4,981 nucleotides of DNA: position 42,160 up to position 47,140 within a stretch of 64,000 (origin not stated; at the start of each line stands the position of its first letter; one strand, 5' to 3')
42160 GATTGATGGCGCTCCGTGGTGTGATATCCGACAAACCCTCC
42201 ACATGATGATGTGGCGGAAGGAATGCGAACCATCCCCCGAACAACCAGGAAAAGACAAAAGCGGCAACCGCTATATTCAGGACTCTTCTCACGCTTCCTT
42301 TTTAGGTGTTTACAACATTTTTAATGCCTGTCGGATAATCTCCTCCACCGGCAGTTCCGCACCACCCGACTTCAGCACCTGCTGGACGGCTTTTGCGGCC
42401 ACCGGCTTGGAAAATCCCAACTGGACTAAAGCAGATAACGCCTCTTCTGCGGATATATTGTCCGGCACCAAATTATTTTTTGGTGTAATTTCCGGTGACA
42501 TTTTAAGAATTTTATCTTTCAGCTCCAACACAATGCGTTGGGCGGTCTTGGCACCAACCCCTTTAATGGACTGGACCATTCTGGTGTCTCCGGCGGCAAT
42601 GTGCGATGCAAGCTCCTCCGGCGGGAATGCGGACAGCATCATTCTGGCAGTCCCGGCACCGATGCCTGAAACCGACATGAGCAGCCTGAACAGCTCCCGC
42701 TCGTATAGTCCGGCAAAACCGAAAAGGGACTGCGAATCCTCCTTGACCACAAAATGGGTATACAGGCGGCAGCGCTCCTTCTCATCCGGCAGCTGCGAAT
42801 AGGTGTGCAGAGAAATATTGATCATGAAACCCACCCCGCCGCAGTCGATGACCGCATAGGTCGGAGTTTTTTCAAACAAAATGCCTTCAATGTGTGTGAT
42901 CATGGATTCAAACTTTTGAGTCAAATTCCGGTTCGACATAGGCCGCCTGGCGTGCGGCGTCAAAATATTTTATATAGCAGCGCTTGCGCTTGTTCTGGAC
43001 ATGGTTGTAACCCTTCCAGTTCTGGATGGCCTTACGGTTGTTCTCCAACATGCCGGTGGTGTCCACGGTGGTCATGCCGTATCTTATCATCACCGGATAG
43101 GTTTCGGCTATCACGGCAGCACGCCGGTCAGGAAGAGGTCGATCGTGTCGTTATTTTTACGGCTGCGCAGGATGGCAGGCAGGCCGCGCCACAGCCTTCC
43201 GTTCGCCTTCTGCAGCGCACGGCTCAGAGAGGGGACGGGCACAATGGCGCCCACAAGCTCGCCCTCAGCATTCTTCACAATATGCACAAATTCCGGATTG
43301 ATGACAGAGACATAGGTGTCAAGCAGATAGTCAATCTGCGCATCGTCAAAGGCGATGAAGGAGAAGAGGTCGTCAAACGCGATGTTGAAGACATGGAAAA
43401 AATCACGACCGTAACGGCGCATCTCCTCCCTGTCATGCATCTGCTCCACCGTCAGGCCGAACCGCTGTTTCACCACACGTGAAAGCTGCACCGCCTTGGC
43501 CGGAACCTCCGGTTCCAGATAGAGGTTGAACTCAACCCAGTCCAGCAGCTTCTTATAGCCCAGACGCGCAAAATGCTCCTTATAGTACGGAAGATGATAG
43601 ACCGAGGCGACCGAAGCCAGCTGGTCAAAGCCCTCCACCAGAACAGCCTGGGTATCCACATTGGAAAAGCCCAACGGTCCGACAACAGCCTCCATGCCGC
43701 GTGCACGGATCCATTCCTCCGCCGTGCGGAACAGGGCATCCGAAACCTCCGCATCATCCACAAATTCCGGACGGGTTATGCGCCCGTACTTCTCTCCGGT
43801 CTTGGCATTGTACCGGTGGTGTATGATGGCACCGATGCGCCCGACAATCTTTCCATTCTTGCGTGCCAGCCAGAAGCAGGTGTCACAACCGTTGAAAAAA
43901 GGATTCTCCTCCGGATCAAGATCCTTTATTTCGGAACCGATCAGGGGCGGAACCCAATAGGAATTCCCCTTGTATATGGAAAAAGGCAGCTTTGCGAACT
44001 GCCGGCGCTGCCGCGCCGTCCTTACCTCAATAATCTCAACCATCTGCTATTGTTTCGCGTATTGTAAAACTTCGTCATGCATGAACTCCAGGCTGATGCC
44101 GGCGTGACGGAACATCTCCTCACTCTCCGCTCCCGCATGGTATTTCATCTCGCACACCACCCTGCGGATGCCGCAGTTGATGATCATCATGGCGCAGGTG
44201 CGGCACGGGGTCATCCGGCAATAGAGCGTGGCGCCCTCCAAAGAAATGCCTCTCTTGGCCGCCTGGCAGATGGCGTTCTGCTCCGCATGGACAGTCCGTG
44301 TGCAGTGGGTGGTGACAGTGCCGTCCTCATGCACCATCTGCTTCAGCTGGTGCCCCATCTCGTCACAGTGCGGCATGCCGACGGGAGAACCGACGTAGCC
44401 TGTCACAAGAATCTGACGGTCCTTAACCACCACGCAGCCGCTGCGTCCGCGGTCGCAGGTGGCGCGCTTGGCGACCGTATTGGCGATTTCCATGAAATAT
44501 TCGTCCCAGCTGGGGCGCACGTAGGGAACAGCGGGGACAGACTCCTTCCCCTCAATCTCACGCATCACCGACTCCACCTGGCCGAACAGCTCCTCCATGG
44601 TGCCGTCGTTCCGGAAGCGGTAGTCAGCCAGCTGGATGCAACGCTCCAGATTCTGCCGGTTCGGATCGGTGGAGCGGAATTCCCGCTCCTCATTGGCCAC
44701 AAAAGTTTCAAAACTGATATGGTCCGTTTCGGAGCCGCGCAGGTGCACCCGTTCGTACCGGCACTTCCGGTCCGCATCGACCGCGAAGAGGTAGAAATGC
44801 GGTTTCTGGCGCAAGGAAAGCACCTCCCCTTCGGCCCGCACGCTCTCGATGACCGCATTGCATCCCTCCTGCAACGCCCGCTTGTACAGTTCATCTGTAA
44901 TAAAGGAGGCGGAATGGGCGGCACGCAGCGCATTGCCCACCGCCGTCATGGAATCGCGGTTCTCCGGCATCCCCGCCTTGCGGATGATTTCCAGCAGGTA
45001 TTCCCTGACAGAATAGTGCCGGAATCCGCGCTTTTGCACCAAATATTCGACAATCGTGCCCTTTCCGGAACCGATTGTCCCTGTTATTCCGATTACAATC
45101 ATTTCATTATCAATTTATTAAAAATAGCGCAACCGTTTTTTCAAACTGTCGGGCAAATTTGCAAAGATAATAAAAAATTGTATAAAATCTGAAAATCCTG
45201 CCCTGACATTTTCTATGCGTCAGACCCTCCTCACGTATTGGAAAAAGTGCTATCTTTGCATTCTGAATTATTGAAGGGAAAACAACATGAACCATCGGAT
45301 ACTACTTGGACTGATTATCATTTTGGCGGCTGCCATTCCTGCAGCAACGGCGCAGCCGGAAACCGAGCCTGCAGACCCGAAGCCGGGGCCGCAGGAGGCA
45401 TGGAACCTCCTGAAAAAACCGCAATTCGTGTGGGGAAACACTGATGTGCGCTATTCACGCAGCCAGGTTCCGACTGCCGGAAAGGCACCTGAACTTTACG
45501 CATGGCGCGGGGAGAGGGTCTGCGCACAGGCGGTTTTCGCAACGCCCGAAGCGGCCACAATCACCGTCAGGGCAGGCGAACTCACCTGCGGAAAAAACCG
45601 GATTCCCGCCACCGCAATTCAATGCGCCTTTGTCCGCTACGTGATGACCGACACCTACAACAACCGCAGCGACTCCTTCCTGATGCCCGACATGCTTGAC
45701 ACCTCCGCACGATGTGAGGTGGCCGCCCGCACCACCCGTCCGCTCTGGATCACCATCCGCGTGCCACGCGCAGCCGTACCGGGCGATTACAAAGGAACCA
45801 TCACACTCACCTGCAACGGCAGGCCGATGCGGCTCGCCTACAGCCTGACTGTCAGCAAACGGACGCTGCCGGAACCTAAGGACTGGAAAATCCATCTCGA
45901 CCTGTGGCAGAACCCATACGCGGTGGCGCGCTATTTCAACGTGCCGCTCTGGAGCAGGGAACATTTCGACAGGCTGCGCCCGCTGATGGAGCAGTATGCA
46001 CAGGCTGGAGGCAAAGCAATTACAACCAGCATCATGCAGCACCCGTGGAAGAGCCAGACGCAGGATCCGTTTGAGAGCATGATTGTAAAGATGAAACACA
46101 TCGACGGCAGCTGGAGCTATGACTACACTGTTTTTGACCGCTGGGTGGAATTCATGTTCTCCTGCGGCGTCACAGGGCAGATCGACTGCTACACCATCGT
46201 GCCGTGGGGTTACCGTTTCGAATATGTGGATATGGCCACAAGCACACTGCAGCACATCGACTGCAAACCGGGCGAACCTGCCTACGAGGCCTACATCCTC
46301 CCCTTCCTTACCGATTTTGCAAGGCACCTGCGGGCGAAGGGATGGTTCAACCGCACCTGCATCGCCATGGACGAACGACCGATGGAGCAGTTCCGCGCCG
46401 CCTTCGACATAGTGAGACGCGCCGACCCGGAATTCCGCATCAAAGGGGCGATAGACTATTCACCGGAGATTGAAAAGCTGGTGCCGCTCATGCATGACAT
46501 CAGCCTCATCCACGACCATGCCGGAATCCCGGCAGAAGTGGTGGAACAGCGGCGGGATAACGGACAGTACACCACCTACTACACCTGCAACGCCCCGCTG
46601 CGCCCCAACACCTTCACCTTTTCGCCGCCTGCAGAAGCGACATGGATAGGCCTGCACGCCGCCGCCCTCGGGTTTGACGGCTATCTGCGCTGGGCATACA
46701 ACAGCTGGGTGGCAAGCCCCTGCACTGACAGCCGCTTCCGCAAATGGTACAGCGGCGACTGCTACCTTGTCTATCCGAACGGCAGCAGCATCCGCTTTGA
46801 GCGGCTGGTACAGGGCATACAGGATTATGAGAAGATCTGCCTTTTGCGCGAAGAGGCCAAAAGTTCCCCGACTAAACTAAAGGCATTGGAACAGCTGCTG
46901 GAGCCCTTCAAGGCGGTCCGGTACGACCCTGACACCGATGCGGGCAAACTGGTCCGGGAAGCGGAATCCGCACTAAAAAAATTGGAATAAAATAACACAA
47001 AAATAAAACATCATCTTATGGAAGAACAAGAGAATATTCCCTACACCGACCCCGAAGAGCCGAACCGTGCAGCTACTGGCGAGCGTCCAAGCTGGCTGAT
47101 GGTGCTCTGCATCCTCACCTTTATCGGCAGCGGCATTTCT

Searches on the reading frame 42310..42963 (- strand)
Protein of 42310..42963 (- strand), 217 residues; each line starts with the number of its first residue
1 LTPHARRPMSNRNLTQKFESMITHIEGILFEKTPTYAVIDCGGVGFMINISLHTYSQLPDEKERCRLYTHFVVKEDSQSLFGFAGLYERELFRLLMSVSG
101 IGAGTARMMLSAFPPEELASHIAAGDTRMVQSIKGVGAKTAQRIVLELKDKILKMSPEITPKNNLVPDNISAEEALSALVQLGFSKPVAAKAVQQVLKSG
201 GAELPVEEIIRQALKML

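Call 61: search_protein_families(library=pfam, proteins=[window:42310-42963:-], max_evalue=0.0001)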
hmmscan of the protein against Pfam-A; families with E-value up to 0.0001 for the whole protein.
window:42310-42963:- (217 aa): 4 families
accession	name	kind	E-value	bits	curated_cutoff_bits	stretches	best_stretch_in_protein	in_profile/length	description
PF01330.27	RuvA_N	-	2.9e-23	82.2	23.6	1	21-82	1-61/61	RuvA N terminal domain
PF14520.12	HHH_5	-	2.3e-14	54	27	1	92-150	1-57/57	Helix-hairpin-helix domain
PF07499.19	RuvA_C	-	3.2e-13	50.4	24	1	172-216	3-45/47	RuvA, C-terminal domain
PF00633.29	HHH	-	3.1e-05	24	24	0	131-145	14-28/30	Helix-hairpin-helix motif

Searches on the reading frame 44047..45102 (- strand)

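Call 61: search_protein_families(library=pfam, proteins=[window:44047-45102:-], max_evalue=0.0001)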
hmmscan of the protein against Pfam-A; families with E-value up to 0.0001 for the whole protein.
window:44047-45102:- (351 aa): 4 families
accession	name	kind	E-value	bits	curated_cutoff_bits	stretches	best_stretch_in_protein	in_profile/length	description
PF00383.29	dCMP_cyt_deam_1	-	1.8e-26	92.4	25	1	198-318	2-101/102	Cytidine and deoxycytidylate deaminase zinc-binding region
PF14437.12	MafB19-deam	-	1e-16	61.5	27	1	198-324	2-106/142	MafB19-like deaminase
PF13238.12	AAA_18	-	7e-11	43.1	29.4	1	4-140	1-124/128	AAA domain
PF13207.12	AAA_17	-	7.1e-08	33.3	27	1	7-62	1-56/136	AAA domain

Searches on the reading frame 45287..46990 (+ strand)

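Call 61: search_protein_families(library=pfam, proteins=[window:45287-46990:+], max_evalue=0.0001)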
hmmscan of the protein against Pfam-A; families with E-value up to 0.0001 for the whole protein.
window:45287-46990:+ (567 aa): 3 families
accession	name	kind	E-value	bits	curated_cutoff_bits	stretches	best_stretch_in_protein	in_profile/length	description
PF13320.12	GH123_cat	-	9.4e-106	354.3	23.1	1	207-519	1-323/324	Glycoside hydrolase 123, catalytic domain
PF22680.2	Glyco_hydro_123_N_2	-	6.9e-34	117.2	27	1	49-175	1-141/142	Glycoside hydrolase 123 N-terminal domain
PF19543.5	GH123_N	-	7e-05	21.3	22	1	72-194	197-310/969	Glycoside hydrolase 123, N-terminal domain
